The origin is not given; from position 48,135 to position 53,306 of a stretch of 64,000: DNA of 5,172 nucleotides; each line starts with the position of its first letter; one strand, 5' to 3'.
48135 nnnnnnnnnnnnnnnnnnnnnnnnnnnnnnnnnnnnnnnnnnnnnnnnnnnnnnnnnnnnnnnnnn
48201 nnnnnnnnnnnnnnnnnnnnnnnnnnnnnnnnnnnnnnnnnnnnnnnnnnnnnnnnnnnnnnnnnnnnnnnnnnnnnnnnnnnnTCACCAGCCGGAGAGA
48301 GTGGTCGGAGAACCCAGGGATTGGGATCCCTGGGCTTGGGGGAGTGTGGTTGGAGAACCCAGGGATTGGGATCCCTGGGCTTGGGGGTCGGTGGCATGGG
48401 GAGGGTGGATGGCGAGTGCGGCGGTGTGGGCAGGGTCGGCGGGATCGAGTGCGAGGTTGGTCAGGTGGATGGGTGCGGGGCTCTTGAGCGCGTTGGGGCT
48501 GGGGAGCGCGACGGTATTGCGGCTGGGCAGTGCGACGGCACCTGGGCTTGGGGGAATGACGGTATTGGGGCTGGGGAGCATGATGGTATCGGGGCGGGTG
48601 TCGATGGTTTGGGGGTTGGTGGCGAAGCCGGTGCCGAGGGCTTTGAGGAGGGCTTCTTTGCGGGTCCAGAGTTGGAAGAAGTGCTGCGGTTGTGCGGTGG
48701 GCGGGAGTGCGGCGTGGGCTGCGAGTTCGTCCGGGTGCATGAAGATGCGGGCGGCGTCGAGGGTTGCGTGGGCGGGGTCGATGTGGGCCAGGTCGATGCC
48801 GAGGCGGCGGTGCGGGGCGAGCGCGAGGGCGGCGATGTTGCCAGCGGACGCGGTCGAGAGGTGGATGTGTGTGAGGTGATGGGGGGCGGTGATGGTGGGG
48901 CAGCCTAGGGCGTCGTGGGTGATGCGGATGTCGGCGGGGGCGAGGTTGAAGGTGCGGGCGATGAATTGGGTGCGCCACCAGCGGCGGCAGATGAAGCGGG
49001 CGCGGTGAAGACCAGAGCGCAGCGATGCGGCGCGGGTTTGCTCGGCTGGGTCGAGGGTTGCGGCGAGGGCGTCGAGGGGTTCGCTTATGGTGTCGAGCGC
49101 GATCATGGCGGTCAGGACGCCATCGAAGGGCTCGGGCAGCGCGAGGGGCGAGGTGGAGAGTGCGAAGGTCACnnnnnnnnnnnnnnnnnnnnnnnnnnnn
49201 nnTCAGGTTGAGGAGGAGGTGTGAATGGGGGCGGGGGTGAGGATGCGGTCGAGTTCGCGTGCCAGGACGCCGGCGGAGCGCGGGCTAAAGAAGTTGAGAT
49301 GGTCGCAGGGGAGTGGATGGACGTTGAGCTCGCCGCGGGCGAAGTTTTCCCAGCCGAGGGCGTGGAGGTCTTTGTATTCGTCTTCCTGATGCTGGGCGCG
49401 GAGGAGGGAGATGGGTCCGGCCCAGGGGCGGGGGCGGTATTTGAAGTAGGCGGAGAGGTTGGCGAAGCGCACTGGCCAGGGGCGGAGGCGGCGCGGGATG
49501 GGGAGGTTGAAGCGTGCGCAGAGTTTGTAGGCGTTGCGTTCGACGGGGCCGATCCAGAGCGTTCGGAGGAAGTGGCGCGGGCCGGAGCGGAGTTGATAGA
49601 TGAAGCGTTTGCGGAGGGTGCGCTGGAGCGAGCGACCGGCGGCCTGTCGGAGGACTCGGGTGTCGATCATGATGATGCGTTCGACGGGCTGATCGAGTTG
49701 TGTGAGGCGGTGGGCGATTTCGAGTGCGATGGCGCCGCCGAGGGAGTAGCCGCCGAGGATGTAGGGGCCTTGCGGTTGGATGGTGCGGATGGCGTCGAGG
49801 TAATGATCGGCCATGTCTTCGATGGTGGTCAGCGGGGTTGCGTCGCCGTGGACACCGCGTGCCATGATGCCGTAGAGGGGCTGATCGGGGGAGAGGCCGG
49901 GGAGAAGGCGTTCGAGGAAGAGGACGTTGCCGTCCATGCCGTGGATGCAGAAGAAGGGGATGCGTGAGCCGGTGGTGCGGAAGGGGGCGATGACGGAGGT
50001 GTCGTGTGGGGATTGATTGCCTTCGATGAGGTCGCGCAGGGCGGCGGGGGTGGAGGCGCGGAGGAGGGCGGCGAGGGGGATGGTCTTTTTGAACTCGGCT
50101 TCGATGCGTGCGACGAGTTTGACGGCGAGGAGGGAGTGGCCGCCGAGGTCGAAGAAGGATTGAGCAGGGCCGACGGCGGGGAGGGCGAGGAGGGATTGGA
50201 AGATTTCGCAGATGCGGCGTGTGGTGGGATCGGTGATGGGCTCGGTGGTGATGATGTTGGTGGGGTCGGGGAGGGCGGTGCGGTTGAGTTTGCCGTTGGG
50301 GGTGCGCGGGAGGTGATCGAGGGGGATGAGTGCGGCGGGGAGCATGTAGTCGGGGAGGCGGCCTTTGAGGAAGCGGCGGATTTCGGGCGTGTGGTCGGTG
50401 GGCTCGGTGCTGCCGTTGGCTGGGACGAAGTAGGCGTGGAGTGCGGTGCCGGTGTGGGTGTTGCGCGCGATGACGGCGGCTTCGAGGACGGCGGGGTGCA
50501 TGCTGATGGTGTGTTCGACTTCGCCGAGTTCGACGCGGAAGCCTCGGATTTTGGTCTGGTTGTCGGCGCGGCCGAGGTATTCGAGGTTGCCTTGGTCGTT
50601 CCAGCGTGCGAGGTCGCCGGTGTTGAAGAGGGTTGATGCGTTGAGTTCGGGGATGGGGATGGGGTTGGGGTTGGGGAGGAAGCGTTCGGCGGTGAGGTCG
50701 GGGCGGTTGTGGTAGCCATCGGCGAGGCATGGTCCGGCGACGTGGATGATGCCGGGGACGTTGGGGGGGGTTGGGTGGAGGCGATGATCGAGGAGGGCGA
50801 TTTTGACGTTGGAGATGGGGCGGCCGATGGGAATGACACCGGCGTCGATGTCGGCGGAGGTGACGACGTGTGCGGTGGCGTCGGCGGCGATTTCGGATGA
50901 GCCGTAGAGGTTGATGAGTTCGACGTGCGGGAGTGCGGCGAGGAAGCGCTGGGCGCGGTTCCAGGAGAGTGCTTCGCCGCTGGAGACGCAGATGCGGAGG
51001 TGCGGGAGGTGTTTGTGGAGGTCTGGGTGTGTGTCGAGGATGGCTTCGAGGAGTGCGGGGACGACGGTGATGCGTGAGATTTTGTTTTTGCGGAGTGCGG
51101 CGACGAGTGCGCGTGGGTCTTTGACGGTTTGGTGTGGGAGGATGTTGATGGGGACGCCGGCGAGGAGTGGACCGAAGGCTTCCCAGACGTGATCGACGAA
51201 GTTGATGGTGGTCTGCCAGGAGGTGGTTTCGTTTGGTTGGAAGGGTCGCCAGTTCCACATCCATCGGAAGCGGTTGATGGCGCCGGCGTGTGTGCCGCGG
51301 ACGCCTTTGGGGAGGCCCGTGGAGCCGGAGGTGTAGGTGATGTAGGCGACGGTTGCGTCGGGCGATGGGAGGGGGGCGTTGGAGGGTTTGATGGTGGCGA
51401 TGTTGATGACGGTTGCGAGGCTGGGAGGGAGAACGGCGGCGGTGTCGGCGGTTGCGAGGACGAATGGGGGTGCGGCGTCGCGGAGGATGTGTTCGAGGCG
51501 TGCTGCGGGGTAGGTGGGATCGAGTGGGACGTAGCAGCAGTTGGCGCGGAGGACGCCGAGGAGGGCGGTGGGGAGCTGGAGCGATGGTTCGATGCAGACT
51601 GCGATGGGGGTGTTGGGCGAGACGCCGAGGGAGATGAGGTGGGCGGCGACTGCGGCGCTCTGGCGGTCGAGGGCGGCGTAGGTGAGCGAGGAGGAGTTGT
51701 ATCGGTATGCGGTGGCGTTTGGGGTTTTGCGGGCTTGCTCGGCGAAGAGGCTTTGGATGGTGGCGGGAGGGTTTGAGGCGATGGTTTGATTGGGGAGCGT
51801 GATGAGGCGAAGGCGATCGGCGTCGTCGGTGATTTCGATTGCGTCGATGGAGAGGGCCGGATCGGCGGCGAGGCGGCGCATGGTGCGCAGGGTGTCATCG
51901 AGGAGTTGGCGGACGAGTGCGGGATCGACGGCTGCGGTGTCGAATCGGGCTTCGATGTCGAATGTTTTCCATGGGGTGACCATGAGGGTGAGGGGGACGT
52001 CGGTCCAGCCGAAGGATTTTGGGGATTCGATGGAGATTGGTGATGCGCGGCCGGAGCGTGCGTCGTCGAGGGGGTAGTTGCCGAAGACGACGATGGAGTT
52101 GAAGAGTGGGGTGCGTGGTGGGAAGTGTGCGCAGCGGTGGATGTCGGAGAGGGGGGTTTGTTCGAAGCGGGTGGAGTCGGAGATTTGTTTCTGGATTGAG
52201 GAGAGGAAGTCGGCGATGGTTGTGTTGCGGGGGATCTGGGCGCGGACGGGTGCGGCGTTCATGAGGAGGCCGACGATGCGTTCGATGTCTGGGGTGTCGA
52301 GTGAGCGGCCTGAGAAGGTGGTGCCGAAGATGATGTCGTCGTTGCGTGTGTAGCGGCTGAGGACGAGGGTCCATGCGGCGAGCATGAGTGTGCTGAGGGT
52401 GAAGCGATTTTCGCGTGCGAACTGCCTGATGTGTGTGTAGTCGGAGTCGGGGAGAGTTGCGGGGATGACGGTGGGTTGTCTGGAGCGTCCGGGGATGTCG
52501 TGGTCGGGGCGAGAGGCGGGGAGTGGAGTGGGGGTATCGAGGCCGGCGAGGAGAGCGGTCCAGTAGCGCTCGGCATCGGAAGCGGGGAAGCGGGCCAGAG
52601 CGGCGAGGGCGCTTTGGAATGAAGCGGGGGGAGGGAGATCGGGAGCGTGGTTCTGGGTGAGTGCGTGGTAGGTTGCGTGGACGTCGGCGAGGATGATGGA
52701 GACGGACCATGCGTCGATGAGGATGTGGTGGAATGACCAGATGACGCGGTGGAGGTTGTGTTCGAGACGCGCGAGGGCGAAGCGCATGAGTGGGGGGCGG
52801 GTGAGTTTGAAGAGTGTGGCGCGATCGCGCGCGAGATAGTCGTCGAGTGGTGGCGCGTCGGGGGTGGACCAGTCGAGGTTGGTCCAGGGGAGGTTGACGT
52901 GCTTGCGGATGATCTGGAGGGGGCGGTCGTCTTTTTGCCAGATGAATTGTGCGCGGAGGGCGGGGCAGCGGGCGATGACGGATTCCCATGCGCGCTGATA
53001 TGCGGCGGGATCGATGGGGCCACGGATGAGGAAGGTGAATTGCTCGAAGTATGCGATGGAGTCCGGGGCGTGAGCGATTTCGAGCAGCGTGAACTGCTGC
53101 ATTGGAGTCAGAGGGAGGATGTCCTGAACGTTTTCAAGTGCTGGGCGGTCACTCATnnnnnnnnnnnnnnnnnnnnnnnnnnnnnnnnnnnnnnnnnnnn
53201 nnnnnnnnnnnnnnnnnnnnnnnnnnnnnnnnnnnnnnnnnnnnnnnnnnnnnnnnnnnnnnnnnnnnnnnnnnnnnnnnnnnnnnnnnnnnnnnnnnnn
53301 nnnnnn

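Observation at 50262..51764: Third adenylation domain lacks Asp235 (F-V-D-H-V-W-E), consistent with beta-alanine supplied by the operon's own PanD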

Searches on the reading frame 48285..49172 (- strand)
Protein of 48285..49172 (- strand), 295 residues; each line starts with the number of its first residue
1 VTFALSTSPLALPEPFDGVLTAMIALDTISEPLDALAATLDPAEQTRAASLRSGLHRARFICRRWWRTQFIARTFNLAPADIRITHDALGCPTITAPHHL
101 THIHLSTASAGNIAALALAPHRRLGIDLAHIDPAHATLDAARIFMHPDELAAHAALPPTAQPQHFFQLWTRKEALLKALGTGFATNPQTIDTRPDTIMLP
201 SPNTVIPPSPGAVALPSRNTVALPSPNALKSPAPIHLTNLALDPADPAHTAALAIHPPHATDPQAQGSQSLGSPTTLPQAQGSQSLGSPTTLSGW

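Call 57: search_protein_families(library=ncbifam, proteins=[window:48285-49172:-], max_evalue=0.00001)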
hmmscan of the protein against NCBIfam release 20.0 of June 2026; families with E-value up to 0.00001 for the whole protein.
window:48285-49172:- (295 aa): 3 families
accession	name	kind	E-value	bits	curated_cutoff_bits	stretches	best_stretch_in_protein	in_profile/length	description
NF042922.1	4PPT_HetI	equivalog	1.1e-22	80.5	370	1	21-185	21-185/235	4'-phosphopantetheinyl transferase HetI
TIGR00556.1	pantethn_trn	domain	2e-08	34.3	45.35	1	124-185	5-70/128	phosphopantetheine--protein transferase domain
NF007676.0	PRK10351.1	equivalog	7.4e-08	32.2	174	1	54-181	28-145/195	4'-phosphopantetheinyl transferase AcpT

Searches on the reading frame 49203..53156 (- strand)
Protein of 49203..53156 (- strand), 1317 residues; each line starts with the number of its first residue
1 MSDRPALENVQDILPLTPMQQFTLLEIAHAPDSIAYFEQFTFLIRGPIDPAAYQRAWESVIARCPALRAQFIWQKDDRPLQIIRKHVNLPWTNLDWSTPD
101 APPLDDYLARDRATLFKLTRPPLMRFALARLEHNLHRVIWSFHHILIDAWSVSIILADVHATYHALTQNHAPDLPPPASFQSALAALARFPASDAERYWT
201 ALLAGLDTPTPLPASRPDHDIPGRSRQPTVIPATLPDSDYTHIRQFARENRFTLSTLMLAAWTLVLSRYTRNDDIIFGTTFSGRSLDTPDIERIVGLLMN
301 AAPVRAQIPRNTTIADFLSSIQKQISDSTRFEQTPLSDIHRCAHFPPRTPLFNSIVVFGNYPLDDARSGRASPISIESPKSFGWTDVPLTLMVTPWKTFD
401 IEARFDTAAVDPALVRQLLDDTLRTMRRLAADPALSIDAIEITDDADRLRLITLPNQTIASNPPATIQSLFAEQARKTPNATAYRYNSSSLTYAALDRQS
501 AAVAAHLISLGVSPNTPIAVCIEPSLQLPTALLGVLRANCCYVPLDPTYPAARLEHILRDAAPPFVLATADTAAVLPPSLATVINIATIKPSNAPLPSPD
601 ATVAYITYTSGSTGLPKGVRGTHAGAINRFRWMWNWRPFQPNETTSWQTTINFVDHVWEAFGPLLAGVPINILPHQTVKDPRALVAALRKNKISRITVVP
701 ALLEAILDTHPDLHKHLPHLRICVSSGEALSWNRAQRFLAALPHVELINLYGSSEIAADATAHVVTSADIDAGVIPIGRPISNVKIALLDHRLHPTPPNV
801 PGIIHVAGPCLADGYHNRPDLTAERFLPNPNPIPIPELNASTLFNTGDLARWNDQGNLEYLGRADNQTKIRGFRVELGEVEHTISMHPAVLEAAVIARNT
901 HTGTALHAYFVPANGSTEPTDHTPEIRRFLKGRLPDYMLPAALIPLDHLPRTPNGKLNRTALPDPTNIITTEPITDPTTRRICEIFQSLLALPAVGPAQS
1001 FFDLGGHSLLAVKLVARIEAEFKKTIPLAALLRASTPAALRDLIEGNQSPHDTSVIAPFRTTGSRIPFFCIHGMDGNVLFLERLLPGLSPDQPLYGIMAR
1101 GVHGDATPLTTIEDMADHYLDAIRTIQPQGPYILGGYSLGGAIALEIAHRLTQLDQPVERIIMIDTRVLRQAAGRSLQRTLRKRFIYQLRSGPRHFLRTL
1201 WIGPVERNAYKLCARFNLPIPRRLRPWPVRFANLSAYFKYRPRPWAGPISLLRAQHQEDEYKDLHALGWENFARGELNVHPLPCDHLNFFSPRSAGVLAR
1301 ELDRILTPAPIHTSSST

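Call 6: search_protein_families(library=pfam, proteins=[window:49203-53156:-])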
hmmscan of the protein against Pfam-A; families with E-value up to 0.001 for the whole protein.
window:49203-53156:- (1317 aa): 7 families
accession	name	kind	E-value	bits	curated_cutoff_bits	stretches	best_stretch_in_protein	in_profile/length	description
PF00668.25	Condensation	-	1.7e-73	248.3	30.6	1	10-449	1-453/456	Condensation domain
PF00501.34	AMP-binding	-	5.1e-73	246.5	29.9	1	471-816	1-384/384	AMP-binding enzyme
PF00975.26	Thioesterase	-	2.3e-24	87.3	26.4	1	1068-1291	3-212/226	Thioesterase domain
PF00550.31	PP-binding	-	2.5e-14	53.7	20.8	1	980-1043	1-66/67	Phosphopantetheine attachment site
PF13193.12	AMP-binding_C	-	1.5e-12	48.7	24.5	1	879-956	1-76/76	AMP-binding enzyme C-terminal domain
PF00561.26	Abhydrolase_1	-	2e-07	31.4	25.8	1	1067-1185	2-120/245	alpha/beta hydrolase fold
PF12697.13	Abhydrolase_6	-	3.1e-07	31.7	26.3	1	1081-1292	21-211/217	Alpha/beta hydrolase family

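Call 57: search_protein_families(library=ncbifam, proteins=[window:49203-53156:-], max_evalue=0.00001)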
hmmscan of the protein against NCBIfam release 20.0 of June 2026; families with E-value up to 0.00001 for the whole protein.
window:49203-53156:- (1317 aa): 95 families (the best 25 are shown)
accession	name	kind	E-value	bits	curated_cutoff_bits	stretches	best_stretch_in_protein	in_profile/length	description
NF004282.0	PRK05691.1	subfamily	1.6e-198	661.7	4090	2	413-1048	1080-1709/4334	non-ribosomal peptide synthase/polyketide synthase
NF041803.1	NRPS_SolG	exception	4.5e-156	521.3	2200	1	7-1020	105-1132/1163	solanimycin non-ribosomal peptide synthetase SolG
NF007605.2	PRK10252.1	equivalog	1.7e-128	430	2400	1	122-1166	115-1166/1292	enterobactin non-ribosomal peptide synthetase EntF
NF047350.1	aureusi_NRPS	equivalog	4.7e-116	388.6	2500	2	404-1048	352-979/2373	aureusimine non-ribosomal peptide synthetase AusA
TIGR01733.1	AA-adenyl-dom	subfamily_domain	3.7e-106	355.4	317.4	1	492-895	1-409/409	amino acid adenylation domain-containing protein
NF038078.1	NRPS_MxcG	equivalog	1.1e-100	337.8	2300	2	422-1048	409-1045/1442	myxochelin non-ribosomal peptide synthetase MxcG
NF003417.0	PRK04813.1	subfamily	1.9e-69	234.6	476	1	472-962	10-499/505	D-alanine--poly(phosphoribitol) ligase subunit DltA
TIGR01734.1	D-ala-DACP-lig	equivalog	2.8e-65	220.8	559.85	1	472-963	7-499/504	D-alanine--poly(phosphoribitol) ligase subunit DltA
TIGR03443.1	alpha_am_amid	equivalog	4.3e-65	219.9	1030.1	3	599-918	414-755/1390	L-aminoadipate-semialdehyde dehydrogenase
NF004837.0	PRK06187.1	subfamily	2.4e-58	197.7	476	2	601-962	170-518/531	long-chain-fatty-acid--CoA ligase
TIGR03098.1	ligase_PEP_1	hypoth_equivalog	1.3e-56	192.2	592.35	1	467-962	2-514/517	acyl-CoA ligase (AMP-forming), exosortase A system-associated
NF005858.0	PRK07787.1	subfamily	6.5e-43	146.8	575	1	467-962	3-468/471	acyl-CoA synthetase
NF005463.0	PRK07059.1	subfamily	5.4e-42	143.9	869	2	600-964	203-554/557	long-chain-fatty-acid--CoA ligase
NF004822.0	PRK06178.1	equivalog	2.1e-41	142.2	782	2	587-962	198-563/571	acyl-CoA synthetase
TIGR02262.1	benz_CoA_lig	subfamily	1.4e-40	139.5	375.25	1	477-962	17-505/508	benzoate-CoA ligase family protein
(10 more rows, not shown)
